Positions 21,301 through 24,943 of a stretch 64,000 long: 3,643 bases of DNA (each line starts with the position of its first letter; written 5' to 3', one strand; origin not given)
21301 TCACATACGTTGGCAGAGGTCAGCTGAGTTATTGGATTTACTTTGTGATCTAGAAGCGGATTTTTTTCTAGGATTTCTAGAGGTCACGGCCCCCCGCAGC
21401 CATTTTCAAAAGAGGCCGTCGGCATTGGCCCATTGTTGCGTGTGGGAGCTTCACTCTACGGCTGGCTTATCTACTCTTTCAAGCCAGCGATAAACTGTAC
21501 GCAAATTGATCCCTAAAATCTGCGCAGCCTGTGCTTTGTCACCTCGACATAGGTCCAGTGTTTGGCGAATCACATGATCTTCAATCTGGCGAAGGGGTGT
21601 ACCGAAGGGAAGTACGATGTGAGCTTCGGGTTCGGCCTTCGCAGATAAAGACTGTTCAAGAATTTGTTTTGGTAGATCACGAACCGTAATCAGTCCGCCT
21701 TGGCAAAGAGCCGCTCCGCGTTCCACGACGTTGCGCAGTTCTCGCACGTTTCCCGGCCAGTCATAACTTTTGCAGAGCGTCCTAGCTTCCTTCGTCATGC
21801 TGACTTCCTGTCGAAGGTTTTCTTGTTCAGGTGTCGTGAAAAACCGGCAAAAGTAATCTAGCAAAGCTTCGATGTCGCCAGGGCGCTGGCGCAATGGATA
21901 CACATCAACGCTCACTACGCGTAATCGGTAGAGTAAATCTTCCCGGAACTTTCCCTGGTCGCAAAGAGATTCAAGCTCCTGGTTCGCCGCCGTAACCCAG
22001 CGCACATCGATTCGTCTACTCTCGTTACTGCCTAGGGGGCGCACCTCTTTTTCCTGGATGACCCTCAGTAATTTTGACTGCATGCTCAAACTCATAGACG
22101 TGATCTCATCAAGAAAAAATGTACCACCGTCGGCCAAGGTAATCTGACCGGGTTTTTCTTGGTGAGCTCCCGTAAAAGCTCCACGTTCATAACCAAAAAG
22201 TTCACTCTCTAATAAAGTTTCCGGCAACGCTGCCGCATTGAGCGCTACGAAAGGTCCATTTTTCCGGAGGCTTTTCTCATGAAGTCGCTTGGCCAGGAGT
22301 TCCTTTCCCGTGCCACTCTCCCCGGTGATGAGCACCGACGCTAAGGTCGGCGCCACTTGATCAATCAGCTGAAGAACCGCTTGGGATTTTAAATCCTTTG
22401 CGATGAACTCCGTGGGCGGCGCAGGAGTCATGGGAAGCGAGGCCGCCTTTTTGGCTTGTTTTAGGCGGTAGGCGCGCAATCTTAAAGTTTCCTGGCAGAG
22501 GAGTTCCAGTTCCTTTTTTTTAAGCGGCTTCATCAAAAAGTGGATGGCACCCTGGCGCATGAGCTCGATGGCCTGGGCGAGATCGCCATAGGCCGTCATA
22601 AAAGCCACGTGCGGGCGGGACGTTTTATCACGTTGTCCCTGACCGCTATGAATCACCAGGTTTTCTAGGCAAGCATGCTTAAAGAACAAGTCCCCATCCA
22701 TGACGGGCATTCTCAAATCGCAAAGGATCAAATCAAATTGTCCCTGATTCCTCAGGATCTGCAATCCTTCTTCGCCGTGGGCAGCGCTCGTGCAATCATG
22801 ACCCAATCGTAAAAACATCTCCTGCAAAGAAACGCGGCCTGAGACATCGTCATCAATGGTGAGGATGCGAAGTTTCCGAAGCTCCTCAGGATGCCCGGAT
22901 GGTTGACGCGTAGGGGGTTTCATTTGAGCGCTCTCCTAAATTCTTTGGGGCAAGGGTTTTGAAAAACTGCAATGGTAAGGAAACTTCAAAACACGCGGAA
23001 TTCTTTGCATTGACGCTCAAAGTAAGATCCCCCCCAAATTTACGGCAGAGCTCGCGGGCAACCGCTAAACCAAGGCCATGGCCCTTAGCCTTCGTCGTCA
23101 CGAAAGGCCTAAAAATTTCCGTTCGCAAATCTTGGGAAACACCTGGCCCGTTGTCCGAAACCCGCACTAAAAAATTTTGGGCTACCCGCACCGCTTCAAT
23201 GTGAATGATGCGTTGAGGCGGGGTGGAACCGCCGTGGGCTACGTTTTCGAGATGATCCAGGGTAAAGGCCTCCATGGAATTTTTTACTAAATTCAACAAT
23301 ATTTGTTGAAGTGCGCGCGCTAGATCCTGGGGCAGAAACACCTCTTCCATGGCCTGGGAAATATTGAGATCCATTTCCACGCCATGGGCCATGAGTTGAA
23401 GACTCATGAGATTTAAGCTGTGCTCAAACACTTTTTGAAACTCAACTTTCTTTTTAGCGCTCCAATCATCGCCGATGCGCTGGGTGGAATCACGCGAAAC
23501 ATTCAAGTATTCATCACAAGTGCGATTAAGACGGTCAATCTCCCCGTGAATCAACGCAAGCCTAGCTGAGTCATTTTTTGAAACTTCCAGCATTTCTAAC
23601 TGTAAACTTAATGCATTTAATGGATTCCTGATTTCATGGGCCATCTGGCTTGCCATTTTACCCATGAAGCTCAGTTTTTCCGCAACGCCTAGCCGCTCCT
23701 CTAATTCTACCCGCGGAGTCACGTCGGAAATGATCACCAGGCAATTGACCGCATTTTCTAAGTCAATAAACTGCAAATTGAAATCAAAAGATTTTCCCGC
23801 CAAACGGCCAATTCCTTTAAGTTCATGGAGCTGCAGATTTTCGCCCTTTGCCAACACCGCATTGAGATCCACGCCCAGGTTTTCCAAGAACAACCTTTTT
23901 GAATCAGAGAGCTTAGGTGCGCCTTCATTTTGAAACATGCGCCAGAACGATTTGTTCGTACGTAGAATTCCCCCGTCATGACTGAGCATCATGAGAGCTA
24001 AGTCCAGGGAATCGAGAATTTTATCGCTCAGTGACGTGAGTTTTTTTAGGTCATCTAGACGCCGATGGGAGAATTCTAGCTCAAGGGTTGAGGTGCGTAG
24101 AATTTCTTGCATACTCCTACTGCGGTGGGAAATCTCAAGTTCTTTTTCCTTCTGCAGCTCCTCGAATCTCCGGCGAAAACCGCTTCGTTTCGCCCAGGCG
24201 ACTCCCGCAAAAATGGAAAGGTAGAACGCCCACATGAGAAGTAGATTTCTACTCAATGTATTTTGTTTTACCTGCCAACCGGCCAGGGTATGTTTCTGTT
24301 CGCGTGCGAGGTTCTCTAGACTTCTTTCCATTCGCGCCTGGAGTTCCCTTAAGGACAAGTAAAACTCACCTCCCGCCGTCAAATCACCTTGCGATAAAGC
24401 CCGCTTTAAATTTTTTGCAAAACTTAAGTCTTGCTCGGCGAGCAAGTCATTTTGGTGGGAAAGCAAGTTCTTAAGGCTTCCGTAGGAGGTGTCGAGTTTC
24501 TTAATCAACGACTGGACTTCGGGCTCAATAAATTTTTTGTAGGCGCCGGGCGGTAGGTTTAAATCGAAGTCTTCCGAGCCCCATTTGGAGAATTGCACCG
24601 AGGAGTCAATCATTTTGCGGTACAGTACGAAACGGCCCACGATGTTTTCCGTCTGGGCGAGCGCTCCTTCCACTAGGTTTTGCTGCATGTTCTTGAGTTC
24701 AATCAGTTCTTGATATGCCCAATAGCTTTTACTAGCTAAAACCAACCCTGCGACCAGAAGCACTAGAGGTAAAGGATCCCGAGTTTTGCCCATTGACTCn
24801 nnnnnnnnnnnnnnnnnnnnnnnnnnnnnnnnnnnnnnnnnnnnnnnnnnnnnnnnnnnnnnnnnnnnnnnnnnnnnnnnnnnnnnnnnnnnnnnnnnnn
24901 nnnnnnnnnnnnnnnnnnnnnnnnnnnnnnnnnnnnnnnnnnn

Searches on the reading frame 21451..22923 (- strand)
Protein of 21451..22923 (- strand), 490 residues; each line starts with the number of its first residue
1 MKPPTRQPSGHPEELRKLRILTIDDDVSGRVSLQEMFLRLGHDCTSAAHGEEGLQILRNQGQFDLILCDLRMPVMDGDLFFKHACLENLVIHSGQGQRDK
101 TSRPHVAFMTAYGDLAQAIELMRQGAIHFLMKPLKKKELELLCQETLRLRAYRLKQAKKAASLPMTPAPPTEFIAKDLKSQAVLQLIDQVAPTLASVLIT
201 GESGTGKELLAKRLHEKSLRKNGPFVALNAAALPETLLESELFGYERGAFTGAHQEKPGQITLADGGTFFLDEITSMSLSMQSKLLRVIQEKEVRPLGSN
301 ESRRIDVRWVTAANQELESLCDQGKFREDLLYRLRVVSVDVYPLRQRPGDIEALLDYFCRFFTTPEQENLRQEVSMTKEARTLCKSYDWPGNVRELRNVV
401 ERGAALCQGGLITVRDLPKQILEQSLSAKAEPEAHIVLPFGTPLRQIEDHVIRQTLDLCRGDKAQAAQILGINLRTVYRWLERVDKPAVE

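Call 10: search_protein_families(library=pfam, proteins=[window:21451-22923:-])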
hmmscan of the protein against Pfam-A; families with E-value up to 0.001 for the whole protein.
window:21451-22923:- (490 aa): 10 families
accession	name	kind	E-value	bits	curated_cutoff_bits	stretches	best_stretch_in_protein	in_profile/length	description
PF00158.32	Sigma54_activat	-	1.8e-65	220.2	20.2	1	175-339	3-167/168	Sigma-54 interaction domain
PF25601.1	AAA_lid_14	-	1.8e-21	76.2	27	1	345-431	1-84/87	AAA+ ATPase lid domain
PF14532.12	Sigma54_activ_2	-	4.4e-18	66.3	25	1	177-344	4-138/138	Sigma-54 interaction domain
PF00072.30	Response_reg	-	8.4e-16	58.6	30.2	1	20-140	1-107/111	Response regulator receiver domain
PF02954.25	HTH_8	-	8.1e-10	38.7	22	1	444-481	2-39/42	Bacterial regulatory protein, Fis family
PF07728.20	AAA_5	-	2.9e-07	31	22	1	197-303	2-104/139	AAA domain (dynein-related subfamily)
PF01078.27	Mg_chelatase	-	1.1e-06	28.7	20.3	0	252-295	93-136/207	Magnesium chelatase, subunit ChlI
PF13384.12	HTH_23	-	4.2e-05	23.7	24.6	1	464-483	21-40/50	Homeodomain-like domain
PF13551.12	HTH_29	-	5.9e-05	23.5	28.1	1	463-485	15-37/64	Winged helix-turn helix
PF13191.12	AAA_16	-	0.00053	21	32.6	0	177-242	6-78/167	AAA ATPase domain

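Call 79: find_encoding_contigs(protein=window:21451-22923:-, flank=10000, max_places=6)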
Protein window:21451-22923:- (490 aa): no gene with exactly this product is on record in the collection.

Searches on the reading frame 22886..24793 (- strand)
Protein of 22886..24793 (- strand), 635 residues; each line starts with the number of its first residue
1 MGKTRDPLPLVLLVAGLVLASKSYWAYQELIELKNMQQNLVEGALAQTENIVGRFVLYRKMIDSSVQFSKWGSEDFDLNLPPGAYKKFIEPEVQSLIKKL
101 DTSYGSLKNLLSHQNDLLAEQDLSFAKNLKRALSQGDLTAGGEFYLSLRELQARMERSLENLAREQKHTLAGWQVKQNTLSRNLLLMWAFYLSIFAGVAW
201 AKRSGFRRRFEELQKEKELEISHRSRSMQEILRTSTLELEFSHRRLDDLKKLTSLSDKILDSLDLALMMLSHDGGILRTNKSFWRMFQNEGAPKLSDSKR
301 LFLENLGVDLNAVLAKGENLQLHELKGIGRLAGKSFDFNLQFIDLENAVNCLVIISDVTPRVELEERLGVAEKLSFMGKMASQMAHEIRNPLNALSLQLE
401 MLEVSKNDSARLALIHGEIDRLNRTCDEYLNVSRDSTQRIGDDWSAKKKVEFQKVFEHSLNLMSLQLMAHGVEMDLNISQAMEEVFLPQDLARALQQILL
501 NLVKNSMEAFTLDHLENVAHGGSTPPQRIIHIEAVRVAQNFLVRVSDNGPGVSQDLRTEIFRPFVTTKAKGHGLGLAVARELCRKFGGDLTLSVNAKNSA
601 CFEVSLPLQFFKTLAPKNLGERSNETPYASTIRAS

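Call 10: search_protein_families(library=pfam, proteins=[window:22886-24793:-])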
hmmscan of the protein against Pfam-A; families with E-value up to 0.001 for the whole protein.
window:22886-24793:- (635 aa): 3 families
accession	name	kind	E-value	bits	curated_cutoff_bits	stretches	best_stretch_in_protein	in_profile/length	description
PF02518.31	HATPase_c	-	1.9e-19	70.6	26.4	1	492-609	3-110/111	Histidine kinase-, DNA gyrase B-, and HSP90-like ATPase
PF00512.31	HisKA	-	5.1e-11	42.9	26.9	1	377-435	2-63/66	His Kinase A (phospho-acceptor) domain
PF14501.12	HATPase_c_5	-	0.00025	21.3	22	1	495-596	6-92/102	GHKL domain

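Call 43: find_encoding_contigs(protein=window:22886-24793:-, flank=10000, max_places=6)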
Protein window:22886-24793:- (635 aa): no gene with exactly this product is on record in the collection.

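Call 90: list_cluster_members(proteins=[window:22886-24793:-, window:21451-22923:-, window:4531-9381:-, window:30546-32273:-])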
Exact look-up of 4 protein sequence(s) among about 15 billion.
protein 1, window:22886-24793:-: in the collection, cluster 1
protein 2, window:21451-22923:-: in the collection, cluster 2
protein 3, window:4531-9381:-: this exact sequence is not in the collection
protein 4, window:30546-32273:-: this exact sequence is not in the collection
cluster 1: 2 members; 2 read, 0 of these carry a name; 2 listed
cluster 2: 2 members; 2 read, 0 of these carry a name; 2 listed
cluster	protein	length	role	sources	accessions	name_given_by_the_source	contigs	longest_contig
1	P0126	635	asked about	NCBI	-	-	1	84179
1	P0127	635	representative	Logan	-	-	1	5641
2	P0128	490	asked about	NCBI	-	-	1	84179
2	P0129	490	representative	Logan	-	-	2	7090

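Call 91: find_encoding_contigs(protein=P0127, flank=10000, max_places=6)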
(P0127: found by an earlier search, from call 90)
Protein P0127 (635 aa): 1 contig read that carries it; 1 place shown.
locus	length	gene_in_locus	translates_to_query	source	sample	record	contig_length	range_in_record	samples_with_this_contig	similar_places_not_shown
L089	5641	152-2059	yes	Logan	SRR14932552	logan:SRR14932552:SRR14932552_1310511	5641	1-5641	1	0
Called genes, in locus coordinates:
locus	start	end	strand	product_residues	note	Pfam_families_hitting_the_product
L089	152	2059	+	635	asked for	PF00512:HisKA, PF02518:HATPase_c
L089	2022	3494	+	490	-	PF00072:Response_reg, PF00158:Sigma54_activat, PF01078:Mg_chelatase (faint), PF14532:Sigma54_activ_2, PF07728:AAA_5 (weak), PF25601:AAA_lid_14, PF02954:HTH_8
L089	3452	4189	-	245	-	-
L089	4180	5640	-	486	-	?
